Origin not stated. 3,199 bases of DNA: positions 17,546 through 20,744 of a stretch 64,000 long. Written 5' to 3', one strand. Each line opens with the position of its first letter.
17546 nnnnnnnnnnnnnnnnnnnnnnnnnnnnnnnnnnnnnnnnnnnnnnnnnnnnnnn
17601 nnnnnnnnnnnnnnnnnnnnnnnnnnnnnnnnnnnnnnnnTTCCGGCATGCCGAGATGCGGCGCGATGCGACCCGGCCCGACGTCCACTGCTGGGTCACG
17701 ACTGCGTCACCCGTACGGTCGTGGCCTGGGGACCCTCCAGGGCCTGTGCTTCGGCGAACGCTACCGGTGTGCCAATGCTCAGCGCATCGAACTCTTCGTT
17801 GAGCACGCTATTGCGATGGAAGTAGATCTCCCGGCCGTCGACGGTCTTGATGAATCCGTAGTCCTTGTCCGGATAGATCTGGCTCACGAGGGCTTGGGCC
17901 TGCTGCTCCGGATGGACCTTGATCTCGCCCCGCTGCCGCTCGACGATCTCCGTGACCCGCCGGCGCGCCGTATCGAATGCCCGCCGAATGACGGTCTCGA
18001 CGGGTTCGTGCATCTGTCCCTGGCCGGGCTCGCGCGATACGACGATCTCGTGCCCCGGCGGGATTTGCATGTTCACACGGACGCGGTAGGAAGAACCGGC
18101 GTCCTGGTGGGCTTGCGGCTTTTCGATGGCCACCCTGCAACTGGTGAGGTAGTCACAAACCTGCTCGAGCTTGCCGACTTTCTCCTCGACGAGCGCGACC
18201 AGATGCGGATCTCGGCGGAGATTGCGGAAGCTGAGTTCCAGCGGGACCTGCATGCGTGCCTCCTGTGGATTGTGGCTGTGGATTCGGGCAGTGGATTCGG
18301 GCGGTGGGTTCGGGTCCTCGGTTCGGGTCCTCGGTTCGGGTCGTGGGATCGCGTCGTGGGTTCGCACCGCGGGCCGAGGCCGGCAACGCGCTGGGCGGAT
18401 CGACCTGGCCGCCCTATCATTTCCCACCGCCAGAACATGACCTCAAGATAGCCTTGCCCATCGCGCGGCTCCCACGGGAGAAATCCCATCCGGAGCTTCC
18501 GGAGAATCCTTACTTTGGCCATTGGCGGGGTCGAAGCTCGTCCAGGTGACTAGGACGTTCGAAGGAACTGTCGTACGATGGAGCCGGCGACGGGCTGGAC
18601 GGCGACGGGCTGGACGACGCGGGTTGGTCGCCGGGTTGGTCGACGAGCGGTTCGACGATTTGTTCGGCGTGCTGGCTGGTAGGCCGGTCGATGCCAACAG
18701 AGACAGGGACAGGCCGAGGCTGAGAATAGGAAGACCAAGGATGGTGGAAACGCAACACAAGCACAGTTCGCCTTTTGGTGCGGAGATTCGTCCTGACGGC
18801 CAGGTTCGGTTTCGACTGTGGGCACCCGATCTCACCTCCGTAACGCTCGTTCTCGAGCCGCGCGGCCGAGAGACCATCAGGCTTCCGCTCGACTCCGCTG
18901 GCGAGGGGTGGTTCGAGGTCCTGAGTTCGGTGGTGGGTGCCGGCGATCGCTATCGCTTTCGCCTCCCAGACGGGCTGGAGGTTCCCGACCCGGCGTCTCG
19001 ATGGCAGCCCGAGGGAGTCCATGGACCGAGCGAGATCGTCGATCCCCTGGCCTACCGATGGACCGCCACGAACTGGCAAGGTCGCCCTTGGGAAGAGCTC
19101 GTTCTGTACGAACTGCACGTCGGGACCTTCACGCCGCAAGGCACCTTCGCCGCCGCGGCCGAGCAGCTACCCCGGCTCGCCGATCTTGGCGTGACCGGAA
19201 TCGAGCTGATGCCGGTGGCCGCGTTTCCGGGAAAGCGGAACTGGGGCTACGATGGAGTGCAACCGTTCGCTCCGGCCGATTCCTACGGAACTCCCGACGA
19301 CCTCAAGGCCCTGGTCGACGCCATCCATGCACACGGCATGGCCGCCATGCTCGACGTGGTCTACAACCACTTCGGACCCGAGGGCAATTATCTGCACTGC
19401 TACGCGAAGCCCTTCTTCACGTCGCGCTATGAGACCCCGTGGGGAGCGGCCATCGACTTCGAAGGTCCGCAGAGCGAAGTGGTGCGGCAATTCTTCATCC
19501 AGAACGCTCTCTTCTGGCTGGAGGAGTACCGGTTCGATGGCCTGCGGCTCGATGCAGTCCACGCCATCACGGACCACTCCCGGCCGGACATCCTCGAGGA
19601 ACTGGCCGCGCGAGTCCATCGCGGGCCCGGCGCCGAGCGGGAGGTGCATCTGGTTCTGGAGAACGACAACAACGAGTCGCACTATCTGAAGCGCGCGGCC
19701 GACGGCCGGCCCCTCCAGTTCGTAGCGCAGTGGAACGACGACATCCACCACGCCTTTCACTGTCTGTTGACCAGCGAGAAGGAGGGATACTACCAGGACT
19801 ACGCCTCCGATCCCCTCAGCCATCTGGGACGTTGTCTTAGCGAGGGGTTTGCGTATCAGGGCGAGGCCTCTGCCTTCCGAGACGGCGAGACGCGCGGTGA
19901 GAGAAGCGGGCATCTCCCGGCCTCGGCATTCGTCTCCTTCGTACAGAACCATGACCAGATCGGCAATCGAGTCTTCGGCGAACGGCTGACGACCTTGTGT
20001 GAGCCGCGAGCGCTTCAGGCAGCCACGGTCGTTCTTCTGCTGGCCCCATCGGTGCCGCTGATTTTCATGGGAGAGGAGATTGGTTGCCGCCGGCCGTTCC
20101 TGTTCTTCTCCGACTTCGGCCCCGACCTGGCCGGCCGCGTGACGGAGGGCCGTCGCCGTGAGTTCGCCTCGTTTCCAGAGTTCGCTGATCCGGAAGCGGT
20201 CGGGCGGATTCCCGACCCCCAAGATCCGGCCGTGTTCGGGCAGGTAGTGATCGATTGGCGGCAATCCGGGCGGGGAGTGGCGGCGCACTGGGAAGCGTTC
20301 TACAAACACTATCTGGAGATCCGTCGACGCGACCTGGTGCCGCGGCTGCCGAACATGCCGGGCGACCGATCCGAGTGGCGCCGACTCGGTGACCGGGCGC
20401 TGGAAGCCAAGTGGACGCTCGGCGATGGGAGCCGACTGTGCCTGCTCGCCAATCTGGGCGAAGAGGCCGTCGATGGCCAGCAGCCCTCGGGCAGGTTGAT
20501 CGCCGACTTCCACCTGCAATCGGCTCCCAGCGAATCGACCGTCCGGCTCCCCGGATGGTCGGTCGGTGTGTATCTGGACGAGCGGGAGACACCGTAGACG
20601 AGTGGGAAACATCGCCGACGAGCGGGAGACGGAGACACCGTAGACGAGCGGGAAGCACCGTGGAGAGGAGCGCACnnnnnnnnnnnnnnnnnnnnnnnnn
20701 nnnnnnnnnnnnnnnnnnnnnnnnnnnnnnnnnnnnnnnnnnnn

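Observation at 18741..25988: treZ followed by a 1770-aa MalQ-TreY fusion (4-alpha-glucanotransferase + malto-oligosyltrehalose synthase)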

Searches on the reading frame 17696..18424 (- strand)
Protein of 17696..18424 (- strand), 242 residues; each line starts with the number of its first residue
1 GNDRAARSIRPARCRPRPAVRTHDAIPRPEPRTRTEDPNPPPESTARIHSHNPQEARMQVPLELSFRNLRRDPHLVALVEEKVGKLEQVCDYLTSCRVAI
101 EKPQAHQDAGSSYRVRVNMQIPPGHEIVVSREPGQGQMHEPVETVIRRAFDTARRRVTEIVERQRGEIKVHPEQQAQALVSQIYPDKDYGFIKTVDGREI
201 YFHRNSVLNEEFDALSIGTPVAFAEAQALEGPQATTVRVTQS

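Call 35: search_protein_families(library=pfam, proteins=[window:17696-18424:-], max_evalue=0.01)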
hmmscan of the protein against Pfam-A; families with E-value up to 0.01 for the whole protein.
window:17696-18424:- (242 aa): 2 families
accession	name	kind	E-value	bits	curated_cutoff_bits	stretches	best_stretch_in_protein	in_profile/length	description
PF02482.25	Ribosomal_S30AE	-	5.5e-09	37.1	23.7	1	63-164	2-87/88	Sigma 54 modulation protein / S30EA ribosomal protein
PF00313.28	CSD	-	1e-08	35.4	27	1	179-239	4-65/66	'Cold-shock' DNA-binding domain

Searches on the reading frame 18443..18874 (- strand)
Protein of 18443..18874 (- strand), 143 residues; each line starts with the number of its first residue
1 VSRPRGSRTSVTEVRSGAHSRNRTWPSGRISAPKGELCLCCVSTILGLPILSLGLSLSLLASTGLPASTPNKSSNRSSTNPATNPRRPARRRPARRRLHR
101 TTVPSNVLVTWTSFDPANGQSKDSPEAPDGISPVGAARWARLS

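Call 35: search_protein_families(library=pfam, proteins=[window:18443-18874:-], max_evalue=0.01)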
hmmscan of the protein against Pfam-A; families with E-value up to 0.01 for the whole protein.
window:18443-18874:- (143 aa): 0 families

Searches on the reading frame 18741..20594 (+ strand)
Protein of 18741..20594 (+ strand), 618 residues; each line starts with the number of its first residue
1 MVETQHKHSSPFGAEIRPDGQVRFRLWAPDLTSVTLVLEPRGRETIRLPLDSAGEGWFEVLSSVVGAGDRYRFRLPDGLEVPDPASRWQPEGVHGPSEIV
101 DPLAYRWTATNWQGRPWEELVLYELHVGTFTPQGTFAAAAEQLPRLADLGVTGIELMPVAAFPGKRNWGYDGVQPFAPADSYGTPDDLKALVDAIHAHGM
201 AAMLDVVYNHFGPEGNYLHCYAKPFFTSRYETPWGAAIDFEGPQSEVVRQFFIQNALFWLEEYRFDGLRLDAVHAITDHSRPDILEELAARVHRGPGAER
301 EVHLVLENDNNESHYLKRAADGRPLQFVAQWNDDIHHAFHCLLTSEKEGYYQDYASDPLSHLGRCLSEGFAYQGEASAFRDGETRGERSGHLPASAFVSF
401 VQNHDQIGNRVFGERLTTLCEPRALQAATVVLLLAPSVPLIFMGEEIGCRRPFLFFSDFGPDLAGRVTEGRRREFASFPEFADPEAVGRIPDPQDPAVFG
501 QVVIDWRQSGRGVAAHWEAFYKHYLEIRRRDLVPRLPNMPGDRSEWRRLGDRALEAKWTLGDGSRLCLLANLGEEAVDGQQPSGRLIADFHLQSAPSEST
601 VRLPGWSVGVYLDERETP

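Call 7: search_protein_families(library=pfam, proteins=[window:18741-20594:+], max_evalue=0.01)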
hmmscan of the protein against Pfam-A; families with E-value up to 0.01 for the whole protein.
window:18741-20594:+ (618 aa): 3 families
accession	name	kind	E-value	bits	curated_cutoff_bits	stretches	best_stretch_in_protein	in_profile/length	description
PF00128.31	Alpha-amylase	-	1.7e-21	77.5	22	2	134-217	16-98/446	Alpha amylase, catalytic domain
PF11941.14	DUF3459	-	3.2e-16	59.9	22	1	520-611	1-90/90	Domain of unknown function (DUF3459)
PF02922.24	CBM_48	-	2.5e-08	34.6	22.4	1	11-75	1-68/83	Carbohydrate-binding module 48 (Isoamylase N-terminal domain)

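Call 8: search_protein_families(library=ncbifam, proteins=[window:18741-20594:+], max_evalue=0.001)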
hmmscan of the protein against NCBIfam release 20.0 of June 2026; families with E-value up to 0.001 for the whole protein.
window:18741-20594:+ (618 aa): 28 families (the best 25 are shown)
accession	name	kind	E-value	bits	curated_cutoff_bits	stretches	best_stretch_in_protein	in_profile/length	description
TIGR02402.1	trehalose_TreZ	equivalog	2.6e-210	699.4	538.8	1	22-577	1-542/545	malto-oligosyltrehalose trehalohydrolase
NF003811.1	PRK05402.1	equivalog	7e-39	133.8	741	1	21-276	30-306/619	1,4-alpha-glucan branching protein GlgB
NF008967.0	PRK12313.1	equivalog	8.6e-38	130.1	577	1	18-275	33-313/633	1,4-alpha-glucan branching protein GlgB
TIGR01515.1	branching_enzym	equivalog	1.8e-30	106.1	463.95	1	21-276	29-295/607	1,4-alpha-glucan branching enzyme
NF009221.0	PRK12568.1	equivalog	1.8e-26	92.5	1270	1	21-276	154-428/745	1,4-alpha-glucan branching enzyme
NF011293.0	PRK14705.1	equivalog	1.2e-25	89.3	2376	1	22-276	640-909/1224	1,4-alpha-glucan branching enzyme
NF011294.0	PRK14706.1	equivalog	2.8e-23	82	1284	1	21-281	42-321/642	1,4-alpha-glucan branching enzyme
TIGR02100.1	glgX_debranch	equivalog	5.4e-22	77.6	640.9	1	98-271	134-341/688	glycogen debranching protein GlgX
TIGR02104.1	pulA_typeI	equivalog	1.9e-17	62.6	504.5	1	9-274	9-322/605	type I pullulanase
NF041321.1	Alpha-amyl_MalA_Halo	equivalog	9.2e-17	60.7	875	1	116-218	255-362/666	alpha-amylase MalA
TIGR02102.1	pullulan_Gpos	equivalog_domain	8.3e-13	47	1042.25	1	129-273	461-644/1113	pullulanase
NF002983.0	PRK03705.1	equivalog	8.8e-12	43.9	901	1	99-211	130-267/658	glycogen debranching protein GlgX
NF041090.1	Cyc-maltodext_AglB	equivalog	2e-11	43.4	540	1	134-223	62-149/470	cyclomaltodextrinase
TIGR02401.1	trehalose_TreY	equivalog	3.7e-11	42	498.65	1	134-214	13-93/838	malto-oligosyltrehalose synthase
NF011082.0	PRK14510.1-1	equivalog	9.1e-11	39.8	2511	1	96-212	133-270/1410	bifunctional glycogen debranching protein GlgX/4-alpha-glucanotransferase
NF011077.0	PRK14507.1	equivalog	4.5e-08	30.9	2148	1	133-214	754-835/1693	malto-oligosyltrehalose synthase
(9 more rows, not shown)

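Call 60: search_solved_structures(query=window:18741-20594:+, max_evalue=1e-60, show_alignments=1)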
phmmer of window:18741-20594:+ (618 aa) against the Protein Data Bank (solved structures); distinct sequences matched with E-value up to 1e-60: 7.
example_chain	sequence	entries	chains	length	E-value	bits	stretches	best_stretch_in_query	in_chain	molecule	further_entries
3m07_A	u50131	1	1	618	6.4e-150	503.8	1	11-560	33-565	Putative alpha amylase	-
1eha_A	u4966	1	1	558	1.9e-121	409.7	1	20-498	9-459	GLYCOSYLTREHALOSE TREHALOHYDROLASE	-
1eh9_A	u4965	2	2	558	2e-121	409.7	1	20-498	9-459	GLYCOSYLTREHALOSE TREHALOHYDROLASE | Malto-oligosyltrehalose trehalohydrolase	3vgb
3vgg_A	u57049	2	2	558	4.6e-121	408.4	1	20-498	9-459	Malto-oligosyltrehalose trehalohydrolase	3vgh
3vgd_A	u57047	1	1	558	7e-121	407.8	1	20-498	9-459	Malto-oligosyltrehalose trehalohydrolase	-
3vge_A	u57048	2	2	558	1.3e-120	406.9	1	20-498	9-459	Malto-oligosyltrehalose trehalohydrolase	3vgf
2bhu_A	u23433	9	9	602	7.9e-118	397.7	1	3-575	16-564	MALTOOLIGOSYLTREHALOSE TREHALOHYDROLASE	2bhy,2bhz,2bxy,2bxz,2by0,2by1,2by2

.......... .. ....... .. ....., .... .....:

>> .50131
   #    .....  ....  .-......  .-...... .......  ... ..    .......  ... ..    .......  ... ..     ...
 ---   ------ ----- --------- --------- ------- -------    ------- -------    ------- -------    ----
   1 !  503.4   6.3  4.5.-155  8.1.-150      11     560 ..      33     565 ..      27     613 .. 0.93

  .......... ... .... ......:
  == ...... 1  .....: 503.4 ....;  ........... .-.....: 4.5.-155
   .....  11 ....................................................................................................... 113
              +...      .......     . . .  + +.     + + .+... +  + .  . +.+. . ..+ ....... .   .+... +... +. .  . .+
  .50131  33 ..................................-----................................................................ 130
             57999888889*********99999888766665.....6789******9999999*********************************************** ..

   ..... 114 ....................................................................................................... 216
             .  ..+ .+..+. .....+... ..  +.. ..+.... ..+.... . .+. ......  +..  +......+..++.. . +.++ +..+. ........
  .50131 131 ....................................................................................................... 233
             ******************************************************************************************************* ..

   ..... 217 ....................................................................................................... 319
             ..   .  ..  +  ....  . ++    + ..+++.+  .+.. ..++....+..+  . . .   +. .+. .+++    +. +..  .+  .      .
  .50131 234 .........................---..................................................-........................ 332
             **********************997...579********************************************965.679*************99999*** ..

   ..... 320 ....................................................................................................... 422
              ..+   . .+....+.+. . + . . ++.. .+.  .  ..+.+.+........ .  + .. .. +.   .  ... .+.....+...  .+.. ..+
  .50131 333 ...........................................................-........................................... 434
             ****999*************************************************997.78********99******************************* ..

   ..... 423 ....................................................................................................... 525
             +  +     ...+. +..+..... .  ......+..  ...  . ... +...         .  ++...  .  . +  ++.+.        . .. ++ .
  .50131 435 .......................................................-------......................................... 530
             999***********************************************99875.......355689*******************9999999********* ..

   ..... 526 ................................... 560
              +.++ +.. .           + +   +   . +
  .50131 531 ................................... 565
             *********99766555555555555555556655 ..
